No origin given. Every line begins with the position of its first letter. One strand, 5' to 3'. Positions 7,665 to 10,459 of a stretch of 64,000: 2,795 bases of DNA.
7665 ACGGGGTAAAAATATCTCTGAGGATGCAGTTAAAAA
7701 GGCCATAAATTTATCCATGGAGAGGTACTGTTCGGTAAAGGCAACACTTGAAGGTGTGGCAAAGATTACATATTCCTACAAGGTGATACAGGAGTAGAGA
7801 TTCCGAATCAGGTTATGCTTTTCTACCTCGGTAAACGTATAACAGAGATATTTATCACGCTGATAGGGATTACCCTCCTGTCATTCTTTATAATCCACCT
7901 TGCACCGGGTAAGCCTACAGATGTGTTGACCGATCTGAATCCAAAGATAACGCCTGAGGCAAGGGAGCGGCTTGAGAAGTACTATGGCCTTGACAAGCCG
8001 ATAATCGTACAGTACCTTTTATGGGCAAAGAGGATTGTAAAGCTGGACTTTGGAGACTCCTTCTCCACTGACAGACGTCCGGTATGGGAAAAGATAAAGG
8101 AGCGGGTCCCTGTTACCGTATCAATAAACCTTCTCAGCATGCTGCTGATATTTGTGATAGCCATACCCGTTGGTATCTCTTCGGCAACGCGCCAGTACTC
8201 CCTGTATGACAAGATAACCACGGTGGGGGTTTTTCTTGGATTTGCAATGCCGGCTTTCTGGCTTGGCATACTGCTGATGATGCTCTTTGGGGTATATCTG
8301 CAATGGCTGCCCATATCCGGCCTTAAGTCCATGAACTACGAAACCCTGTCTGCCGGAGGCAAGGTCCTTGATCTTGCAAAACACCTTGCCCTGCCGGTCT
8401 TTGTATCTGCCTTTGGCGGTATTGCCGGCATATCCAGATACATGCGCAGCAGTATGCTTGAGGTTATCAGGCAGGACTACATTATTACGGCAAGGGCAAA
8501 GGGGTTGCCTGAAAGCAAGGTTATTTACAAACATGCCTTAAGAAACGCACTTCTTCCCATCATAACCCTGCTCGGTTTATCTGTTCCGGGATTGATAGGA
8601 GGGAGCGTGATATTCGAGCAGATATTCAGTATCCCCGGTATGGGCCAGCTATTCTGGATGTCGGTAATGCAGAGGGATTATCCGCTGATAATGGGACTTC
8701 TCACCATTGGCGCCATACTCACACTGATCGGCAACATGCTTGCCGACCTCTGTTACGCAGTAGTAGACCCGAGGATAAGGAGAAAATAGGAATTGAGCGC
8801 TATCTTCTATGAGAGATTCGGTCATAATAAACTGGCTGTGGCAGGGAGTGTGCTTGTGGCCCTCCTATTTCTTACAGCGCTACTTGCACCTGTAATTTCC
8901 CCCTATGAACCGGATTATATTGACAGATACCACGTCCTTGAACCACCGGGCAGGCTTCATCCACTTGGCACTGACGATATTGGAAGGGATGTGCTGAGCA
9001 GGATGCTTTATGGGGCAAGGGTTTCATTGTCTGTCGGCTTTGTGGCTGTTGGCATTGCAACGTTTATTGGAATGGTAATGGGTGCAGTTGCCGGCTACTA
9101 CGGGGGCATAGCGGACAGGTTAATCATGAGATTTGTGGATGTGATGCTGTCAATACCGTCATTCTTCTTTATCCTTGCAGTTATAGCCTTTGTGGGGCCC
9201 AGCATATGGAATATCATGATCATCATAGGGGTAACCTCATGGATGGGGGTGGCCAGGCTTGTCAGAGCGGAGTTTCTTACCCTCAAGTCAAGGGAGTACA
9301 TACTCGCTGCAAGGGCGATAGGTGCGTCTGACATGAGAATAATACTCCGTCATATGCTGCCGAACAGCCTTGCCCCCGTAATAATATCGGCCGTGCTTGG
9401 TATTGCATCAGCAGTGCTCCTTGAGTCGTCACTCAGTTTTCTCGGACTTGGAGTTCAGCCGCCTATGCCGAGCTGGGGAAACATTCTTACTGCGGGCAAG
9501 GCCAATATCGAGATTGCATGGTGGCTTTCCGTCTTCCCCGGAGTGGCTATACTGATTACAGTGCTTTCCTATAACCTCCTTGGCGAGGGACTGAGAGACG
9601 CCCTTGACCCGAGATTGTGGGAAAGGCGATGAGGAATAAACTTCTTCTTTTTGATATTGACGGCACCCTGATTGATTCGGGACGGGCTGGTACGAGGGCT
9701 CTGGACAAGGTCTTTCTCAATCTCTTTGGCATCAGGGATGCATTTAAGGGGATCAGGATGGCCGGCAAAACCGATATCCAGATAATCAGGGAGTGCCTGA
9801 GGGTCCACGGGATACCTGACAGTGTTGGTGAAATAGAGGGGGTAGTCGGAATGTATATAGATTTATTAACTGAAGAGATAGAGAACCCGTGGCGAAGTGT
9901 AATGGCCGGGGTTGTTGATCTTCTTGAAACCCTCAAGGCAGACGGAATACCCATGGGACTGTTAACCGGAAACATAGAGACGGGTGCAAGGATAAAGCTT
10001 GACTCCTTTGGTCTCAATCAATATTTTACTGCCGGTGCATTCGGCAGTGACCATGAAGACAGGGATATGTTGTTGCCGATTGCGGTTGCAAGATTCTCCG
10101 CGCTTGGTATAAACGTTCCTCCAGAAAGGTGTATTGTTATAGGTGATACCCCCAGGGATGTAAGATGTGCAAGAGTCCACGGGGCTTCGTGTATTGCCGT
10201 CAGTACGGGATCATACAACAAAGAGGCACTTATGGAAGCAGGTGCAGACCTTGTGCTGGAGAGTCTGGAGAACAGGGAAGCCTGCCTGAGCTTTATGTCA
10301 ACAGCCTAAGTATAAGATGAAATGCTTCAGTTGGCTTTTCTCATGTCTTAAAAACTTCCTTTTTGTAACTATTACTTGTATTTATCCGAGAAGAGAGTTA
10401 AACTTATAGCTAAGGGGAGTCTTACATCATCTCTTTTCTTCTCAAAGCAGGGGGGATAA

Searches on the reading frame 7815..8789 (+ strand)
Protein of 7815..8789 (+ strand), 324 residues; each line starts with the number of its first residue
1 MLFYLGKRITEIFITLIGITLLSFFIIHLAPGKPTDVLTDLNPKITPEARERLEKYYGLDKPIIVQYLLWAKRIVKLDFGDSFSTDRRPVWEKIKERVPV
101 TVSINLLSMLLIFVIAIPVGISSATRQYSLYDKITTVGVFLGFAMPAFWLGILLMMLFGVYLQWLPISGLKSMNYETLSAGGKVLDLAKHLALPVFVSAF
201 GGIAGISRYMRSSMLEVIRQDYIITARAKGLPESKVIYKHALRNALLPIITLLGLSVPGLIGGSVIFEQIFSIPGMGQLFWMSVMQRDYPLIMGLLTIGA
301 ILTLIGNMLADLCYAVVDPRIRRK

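Call 65: search_protein_families(library=pfam, proteins=[window:7815-8789:+], max_evalue=0.0001)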
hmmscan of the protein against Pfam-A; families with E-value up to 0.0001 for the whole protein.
window:7815-8789:+ (324 aa): 2 families
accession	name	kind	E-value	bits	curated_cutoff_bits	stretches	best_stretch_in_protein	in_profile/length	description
PF00528.27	BPD_transp_1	-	8e-42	143.5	26.4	1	116-323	1-184/184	Binding-protein-dependent transport system inner membrane component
PF19300.4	BPD_transp_1_N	-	2e-10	41.3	23.8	1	1-104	1-113/114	Binding-prot-dependent transport system membrane comp, N-term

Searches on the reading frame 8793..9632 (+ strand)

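Call 65: search_protein_families(library=pfam, proteins=[window:8793-9632:+], max_evalue=0.0001)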
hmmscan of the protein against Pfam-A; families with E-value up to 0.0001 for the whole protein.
window:8793-9632:+ (279 aa): 2 families
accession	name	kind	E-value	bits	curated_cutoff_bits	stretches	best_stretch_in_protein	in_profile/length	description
PF00528.27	BPD_transp_1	-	4.7e-32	111.6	26.4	1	93-276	1-183/184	Binding-protein-dependent transport system inner membrane component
PF12911.12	OppC_N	-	9.1e-12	45.1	23.9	1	6-52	7-53/53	N-terminal TM domain of oligopeptide transport permease C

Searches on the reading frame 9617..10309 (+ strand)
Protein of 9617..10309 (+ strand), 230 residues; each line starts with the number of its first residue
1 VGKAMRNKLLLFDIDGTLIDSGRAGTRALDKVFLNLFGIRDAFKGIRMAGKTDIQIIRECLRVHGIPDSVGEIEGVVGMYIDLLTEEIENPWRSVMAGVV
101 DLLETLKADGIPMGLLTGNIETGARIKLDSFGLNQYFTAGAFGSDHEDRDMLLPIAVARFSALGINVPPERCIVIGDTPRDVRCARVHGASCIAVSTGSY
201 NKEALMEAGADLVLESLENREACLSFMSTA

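Call 65: search_protein_families(library=pfam, proteins=[window:9617-10309:+], max_evalue=0.0001)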
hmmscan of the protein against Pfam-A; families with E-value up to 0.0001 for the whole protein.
window:9617-10309:+ (230 aa): 4 families
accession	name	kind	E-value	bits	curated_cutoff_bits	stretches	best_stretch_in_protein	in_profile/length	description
PF13419.12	HAD_2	-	4.2e-18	66.5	23.8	1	10-195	1-178/178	Haloacid dehalogenase-like hydrolase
PF00702.32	Hydrolase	-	2.3e-17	64.4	26.4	1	8-189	2-191/191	haloacid dehalogenase-like hydrolase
PF12710.13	HAD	-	9.7e-13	49.4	27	1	11-186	2-189/189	haloacid dehalogenase-like hydrolase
PF13242.12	Hydrolase_like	-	7.5e-12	45.4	22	1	163-218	15-73/75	HAD-hyrolase-like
